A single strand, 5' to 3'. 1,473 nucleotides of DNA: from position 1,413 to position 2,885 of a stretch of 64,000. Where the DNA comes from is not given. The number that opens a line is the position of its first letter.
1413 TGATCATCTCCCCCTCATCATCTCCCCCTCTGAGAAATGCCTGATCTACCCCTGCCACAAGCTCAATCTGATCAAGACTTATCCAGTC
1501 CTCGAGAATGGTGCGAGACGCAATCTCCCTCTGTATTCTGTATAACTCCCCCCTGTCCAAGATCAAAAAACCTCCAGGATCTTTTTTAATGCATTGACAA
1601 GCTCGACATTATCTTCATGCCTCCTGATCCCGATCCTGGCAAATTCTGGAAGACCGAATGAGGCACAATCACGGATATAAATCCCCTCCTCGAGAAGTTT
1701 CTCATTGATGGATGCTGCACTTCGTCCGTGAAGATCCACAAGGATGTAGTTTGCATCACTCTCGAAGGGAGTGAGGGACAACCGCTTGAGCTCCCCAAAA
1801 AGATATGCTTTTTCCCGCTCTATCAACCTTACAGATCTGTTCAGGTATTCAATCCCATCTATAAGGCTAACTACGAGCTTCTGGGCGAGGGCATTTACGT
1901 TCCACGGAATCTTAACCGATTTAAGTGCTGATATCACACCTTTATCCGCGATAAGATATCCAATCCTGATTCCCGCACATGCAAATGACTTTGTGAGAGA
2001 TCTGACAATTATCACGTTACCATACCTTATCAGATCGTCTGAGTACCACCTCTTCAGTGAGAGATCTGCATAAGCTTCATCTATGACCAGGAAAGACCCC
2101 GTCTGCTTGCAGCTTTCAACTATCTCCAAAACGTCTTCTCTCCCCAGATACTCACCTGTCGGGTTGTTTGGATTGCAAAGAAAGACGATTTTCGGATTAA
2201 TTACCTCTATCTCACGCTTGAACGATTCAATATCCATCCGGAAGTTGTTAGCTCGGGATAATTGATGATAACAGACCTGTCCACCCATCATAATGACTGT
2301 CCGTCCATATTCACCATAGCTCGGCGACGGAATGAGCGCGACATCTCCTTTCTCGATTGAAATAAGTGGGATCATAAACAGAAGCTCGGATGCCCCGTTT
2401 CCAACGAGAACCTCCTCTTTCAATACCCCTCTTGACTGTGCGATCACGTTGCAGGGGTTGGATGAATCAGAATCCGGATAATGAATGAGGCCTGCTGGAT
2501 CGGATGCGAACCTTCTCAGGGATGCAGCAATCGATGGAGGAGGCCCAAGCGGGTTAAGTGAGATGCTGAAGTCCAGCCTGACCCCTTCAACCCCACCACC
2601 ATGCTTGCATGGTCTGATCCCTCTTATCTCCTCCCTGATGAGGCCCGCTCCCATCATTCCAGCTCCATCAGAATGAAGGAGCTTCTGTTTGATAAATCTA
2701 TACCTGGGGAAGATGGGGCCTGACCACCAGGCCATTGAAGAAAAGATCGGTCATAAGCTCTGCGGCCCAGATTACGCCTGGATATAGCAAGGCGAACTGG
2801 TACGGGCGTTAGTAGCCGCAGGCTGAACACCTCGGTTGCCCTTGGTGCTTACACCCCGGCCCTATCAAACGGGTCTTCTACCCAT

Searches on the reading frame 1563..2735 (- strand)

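Call 68: search_protein_families(library=pfam, proteins=[window:1563-2735:-], max_evalue=1e-8)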
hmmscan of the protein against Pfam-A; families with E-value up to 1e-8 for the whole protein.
window:1563-2735:- (390 aa): 1 family
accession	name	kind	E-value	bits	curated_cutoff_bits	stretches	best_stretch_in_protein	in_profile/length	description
PF00155.27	Aminotran_1_2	-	2.1e-58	198.7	19.7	1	55-382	5-360/361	Aminotransferase class I and II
